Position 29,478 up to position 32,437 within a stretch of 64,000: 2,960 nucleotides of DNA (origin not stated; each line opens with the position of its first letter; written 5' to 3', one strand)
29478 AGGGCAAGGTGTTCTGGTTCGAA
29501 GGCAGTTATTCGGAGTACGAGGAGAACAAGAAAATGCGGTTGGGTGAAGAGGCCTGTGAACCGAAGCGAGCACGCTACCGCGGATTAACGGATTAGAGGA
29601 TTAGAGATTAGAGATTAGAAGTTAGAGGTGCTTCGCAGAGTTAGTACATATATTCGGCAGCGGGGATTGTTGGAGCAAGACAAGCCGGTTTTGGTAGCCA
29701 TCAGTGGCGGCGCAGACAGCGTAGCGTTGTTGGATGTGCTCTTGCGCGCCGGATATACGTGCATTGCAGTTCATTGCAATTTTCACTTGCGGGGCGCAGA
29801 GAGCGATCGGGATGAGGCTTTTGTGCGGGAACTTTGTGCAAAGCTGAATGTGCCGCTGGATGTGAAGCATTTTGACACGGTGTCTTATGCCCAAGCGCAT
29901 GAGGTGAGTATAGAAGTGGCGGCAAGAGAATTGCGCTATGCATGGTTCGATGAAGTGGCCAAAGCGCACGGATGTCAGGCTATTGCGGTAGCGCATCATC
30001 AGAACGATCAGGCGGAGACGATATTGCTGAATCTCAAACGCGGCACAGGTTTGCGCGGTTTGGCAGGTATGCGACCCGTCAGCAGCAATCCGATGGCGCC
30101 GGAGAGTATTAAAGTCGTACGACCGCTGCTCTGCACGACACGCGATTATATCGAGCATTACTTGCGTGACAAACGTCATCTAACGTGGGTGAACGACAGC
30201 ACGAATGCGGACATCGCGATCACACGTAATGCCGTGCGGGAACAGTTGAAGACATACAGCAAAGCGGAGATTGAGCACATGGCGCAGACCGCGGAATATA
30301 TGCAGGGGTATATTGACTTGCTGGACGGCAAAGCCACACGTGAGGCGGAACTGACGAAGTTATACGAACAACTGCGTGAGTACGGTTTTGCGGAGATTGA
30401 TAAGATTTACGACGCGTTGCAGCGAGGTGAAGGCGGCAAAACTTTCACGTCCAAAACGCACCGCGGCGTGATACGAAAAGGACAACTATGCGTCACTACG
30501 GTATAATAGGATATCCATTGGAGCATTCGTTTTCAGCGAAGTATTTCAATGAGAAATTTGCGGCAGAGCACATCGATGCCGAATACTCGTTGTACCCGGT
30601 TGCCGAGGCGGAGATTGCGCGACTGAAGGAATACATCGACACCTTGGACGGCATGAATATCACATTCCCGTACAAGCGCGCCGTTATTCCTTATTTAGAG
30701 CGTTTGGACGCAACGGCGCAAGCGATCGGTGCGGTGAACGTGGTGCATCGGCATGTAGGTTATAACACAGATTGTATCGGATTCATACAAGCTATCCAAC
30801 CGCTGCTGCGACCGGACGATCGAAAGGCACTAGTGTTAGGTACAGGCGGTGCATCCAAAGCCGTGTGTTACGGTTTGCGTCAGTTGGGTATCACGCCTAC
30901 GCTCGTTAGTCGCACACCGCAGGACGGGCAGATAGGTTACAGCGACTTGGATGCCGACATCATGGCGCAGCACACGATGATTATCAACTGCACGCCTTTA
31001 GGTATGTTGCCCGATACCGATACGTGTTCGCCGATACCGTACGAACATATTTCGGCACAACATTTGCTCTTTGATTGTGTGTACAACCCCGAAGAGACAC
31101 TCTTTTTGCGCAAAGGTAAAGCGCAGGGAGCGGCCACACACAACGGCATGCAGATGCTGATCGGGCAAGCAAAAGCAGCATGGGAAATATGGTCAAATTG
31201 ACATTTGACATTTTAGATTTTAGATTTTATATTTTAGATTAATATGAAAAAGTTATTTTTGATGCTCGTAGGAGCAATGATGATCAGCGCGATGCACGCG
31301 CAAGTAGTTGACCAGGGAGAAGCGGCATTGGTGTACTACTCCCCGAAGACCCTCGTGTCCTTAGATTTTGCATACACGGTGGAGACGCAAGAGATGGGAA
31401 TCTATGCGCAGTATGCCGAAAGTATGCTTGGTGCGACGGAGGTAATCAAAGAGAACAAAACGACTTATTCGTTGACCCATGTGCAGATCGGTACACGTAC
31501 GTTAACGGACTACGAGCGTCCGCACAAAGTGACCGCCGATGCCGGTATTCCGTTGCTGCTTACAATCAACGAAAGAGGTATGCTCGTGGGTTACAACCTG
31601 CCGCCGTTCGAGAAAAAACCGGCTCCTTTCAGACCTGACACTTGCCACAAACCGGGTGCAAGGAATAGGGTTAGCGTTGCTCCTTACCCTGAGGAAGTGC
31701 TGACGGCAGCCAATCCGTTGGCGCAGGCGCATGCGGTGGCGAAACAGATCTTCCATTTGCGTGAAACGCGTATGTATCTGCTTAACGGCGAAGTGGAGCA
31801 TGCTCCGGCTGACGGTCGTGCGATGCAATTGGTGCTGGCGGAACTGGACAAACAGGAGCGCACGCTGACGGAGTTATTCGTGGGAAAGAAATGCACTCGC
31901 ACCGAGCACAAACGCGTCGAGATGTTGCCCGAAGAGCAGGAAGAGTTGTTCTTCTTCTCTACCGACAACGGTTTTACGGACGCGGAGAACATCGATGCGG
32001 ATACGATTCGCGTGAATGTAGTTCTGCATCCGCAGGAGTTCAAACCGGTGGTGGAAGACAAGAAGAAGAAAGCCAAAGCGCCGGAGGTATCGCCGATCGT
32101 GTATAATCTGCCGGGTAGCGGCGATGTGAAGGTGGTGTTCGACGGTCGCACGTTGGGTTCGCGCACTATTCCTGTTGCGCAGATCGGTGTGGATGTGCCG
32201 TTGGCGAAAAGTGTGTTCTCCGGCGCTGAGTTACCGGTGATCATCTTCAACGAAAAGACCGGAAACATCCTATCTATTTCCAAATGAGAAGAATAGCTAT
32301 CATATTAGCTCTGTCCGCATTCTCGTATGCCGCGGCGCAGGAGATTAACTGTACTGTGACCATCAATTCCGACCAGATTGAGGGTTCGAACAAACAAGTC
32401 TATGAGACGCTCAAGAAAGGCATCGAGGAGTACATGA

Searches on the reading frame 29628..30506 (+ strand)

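Call 17: search_protein_families(library=pfam, proteins=[window:29628-30506:+], max_evalue=0.001)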
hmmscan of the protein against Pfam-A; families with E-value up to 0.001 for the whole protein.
window:29628-30506:+ (292 aa): 3 families
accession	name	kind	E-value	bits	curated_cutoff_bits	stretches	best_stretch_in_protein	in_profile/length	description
PF01171.26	ATP_bind_3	-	2.2e-53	181.2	27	1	21-205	2-181/182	PP-loop family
PF06508.19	QueC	-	6.2e-05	23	22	1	22-87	3-63/210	Queuosine biosynthesis protein QueC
PF03054.22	tRNA_Me_trans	-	0.00042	20.5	20.6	0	21-84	3-74/202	tRNA methyl transferase HUP domain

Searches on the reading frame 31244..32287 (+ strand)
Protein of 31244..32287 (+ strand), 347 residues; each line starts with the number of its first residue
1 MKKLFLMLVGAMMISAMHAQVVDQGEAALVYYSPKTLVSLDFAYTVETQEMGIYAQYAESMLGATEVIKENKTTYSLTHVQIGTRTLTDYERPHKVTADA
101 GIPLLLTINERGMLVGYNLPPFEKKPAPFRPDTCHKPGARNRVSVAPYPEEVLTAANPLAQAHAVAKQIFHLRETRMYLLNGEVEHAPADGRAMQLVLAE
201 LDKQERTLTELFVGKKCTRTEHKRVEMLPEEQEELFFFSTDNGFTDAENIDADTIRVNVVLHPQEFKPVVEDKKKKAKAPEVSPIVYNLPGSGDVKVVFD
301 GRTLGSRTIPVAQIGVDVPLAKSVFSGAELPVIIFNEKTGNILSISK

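Call 17: search_protein_families(library=pfam, proteins=[window:31244-32287:+], max_evalue=0.001)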
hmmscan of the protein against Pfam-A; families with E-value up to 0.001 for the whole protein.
window:31244-32287:+ (347 aa): 1 family
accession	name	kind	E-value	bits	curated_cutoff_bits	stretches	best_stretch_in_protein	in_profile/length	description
PF16115.10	DUF4831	-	3.9e-60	204.1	27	1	29-342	3-317/318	Domain of unknown function (DUF4831)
